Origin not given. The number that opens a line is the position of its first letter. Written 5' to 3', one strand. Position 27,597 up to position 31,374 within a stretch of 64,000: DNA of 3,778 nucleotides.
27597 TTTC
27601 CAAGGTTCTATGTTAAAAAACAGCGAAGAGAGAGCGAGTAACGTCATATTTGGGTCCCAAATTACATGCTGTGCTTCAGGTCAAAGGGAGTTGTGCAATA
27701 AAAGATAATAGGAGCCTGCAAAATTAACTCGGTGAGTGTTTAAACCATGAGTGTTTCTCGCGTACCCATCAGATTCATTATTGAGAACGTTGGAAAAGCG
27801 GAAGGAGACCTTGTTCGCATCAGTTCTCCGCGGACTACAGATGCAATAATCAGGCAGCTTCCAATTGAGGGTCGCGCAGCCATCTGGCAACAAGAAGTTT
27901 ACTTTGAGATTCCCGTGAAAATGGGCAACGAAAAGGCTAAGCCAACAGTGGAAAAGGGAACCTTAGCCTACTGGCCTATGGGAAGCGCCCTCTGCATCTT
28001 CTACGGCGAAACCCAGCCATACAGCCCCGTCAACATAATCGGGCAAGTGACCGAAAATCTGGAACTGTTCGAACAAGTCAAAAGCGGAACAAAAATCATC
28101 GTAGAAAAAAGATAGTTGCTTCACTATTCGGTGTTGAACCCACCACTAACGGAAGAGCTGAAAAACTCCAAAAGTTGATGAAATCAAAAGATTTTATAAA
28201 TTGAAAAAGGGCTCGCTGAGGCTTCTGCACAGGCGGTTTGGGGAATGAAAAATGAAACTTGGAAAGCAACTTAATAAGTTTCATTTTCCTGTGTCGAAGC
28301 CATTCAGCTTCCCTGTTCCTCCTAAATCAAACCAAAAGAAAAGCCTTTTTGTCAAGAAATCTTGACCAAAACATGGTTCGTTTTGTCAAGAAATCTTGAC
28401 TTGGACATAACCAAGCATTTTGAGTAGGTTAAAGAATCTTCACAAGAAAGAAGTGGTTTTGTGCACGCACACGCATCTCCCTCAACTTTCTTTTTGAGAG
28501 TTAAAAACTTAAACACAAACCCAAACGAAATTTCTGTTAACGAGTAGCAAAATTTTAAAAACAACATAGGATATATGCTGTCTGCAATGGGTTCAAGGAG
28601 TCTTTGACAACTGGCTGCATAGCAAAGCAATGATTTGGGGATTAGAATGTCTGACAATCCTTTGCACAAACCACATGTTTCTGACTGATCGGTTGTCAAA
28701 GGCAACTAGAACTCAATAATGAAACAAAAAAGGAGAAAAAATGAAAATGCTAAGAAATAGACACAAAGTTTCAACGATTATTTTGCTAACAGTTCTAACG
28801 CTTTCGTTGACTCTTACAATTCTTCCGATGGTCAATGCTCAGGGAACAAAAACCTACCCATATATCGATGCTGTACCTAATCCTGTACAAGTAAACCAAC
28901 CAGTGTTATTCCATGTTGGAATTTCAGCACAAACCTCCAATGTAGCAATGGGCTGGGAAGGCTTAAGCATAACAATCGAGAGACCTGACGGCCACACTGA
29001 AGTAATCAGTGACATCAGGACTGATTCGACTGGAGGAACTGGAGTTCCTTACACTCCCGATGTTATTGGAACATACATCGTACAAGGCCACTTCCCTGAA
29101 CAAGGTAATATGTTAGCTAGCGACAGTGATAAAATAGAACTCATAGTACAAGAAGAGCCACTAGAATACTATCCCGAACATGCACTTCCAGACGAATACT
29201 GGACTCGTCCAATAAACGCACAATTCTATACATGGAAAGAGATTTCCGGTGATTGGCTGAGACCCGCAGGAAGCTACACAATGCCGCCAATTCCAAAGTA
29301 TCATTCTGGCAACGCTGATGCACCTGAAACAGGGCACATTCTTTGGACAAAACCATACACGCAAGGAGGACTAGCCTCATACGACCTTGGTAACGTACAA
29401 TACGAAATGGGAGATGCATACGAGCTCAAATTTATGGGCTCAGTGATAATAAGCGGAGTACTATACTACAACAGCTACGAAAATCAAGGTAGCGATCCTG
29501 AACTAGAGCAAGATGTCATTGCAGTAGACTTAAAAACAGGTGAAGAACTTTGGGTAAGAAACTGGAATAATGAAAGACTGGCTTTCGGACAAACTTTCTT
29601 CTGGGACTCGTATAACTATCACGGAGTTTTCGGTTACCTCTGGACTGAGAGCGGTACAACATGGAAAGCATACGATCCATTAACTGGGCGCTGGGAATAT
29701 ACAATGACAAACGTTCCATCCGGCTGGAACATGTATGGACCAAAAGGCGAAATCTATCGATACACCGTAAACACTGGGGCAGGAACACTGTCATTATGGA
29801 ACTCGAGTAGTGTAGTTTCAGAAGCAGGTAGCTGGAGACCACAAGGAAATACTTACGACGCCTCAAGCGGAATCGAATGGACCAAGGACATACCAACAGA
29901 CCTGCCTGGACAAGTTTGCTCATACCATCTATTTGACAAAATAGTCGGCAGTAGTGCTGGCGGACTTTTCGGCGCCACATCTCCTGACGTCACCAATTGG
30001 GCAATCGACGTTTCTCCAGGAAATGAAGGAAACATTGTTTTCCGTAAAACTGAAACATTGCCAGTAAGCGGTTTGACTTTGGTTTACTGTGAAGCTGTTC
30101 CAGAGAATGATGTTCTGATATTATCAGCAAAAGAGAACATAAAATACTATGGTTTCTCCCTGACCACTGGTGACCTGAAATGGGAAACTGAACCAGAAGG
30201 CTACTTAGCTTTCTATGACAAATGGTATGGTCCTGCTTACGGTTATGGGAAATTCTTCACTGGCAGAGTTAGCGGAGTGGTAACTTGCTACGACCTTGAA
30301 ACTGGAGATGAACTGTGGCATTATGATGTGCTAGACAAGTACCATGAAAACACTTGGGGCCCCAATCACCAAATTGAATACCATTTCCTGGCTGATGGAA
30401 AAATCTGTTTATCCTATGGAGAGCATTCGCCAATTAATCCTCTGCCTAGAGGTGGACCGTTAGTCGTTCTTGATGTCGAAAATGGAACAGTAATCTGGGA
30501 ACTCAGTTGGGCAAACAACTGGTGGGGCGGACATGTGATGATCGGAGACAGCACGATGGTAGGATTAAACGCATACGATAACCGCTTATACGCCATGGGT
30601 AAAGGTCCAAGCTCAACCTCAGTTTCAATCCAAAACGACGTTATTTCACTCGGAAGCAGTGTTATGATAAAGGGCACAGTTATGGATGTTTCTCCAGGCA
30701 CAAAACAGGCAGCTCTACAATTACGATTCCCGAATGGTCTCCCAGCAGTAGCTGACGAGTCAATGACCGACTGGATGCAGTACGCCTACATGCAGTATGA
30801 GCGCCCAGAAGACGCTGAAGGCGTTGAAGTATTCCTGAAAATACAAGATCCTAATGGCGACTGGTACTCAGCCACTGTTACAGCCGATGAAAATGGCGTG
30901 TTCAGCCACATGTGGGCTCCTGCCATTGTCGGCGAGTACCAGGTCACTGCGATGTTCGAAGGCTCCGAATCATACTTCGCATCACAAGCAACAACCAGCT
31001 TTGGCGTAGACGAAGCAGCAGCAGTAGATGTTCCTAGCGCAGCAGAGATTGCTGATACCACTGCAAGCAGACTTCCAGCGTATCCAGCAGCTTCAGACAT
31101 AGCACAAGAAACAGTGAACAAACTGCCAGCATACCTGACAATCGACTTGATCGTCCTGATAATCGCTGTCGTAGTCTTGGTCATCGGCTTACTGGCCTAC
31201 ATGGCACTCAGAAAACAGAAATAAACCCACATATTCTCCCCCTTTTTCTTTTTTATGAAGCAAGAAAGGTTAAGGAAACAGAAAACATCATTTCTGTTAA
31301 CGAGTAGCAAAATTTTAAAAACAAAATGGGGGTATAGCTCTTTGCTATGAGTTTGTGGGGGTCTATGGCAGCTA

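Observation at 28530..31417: Switch-like structured 5' leader conserved before both PQQ-propeller genes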

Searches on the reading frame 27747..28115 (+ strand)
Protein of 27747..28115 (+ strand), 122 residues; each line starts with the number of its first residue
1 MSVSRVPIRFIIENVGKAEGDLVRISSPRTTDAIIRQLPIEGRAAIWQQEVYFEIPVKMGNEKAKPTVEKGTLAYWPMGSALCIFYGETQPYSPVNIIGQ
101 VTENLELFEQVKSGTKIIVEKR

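Call 12: search_protein_families(library=pfam, proteins=[window:27747-28115:+], max_evalue=0.01)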
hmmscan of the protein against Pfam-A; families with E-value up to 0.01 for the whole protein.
window:27747-28115:+ (122 aa): 2 families
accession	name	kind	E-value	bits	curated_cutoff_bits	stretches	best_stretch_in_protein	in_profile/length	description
PF04126.18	Cyclophil_like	-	8.1e-35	119.7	27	1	8-120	3-120/120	Cyclophilin-like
PF18050.6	Cyclophil_like2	-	1.2e-09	38.6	22.7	1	29-113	16-105/115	Cyclophilin-like family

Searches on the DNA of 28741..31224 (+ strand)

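Call 67: search_with_rna_model(model_id=R1, sources=[L100, L101, L102, L103, L104, L105, L106, L107, L108, L109, L110, L111, L112, L113, L114, L115, L116, L117, L118, L119, L120, L121, L122, L123, L124, L125, L126, L127, L128, L129, L130, L131, L132, L133, L134, L135, L136, L137, L138, L139, L140, L141, L142, L143, L144, L145, L146, L147, L148, L149, L150, L151, L152, L153, L154, L155, L156, L157, L158, L159, L160, L161, L162, L163, L164, L165, L166, L167, L168, L169], max_evalue=1)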
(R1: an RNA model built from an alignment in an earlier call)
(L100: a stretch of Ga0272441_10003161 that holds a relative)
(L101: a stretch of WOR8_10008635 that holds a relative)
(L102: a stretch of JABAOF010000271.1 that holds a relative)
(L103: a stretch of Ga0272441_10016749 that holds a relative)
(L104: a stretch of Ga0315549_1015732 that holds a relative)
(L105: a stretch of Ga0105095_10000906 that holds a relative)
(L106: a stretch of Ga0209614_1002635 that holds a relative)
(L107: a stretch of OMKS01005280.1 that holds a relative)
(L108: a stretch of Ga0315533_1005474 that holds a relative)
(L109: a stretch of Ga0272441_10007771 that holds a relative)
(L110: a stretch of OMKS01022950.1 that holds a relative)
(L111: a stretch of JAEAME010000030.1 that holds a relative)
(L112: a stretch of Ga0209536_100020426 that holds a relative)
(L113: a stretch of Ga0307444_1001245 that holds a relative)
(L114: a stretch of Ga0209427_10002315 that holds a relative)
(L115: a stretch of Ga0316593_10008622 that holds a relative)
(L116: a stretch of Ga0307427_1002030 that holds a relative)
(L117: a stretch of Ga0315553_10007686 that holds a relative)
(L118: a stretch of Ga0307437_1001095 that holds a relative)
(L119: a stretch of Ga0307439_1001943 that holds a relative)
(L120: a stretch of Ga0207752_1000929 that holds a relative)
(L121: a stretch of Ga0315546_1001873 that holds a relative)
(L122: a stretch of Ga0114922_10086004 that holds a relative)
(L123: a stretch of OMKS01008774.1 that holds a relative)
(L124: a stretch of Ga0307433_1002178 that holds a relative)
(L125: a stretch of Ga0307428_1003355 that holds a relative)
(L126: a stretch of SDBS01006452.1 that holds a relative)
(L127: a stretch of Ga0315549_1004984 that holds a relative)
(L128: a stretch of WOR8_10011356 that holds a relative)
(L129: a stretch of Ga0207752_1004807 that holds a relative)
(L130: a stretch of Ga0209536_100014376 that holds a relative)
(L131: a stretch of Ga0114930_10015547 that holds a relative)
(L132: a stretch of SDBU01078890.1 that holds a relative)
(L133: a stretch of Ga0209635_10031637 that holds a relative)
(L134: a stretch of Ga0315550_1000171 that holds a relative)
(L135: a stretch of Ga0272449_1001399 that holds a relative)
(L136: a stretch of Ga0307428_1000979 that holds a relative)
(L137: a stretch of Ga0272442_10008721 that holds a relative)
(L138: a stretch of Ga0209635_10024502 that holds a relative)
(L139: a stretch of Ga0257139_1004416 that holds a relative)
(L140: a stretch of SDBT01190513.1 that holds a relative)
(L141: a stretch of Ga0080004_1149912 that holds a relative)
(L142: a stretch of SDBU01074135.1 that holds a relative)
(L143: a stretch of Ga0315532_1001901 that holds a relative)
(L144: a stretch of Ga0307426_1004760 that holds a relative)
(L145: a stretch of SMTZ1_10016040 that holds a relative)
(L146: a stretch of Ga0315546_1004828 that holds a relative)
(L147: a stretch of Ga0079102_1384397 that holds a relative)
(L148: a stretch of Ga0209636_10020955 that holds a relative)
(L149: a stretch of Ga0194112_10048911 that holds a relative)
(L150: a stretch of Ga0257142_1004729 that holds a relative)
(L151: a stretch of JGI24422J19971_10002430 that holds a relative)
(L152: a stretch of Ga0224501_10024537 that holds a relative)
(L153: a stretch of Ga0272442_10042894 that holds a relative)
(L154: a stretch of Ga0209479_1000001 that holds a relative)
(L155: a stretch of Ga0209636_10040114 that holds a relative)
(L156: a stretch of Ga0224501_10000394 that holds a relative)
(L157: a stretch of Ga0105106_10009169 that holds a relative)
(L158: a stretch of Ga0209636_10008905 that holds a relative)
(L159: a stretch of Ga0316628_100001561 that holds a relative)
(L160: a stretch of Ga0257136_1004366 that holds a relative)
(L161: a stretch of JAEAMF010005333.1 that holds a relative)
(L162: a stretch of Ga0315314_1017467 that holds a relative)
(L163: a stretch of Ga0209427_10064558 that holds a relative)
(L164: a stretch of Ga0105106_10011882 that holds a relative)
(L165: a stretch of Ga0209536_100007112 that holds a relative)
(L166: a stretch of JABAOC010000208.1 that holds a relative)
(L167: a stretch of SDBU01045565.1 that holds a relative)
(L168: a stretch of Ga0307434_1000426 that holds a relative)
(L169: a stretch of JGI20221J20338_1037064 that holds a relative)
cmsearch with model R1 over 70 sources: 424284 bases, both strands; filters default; matches with E-value up to 1: 11.
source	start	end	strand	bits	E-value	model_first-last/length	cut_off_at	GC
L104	2474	2558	+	69.8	7.8e-16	1-73/73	no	0.46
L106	2840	2976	+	45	5.2e-09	1-73/73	no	0.41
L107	2840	2976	+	45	5.2e-09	1-73/73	no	0.41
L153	535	671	+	40.9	6.8e-08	1-73/73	no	0.4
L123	2847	2981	+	39.3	1.9e-07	1-73/73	no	0.44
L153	535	671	-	28.2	0.00022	1-73/73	no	0.4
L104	2475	2558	-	27.9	0.00026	1-73/73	no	0.45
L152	1989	2131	-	26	0.00084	1-73/73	no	0.41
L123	2848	2979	-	20.2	0.035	1-73/73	no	0.44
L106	2844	2972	-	15.7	0.58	5-69/73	no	0.41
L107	2844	2972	-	15.7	0.58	5-69/73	no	0.41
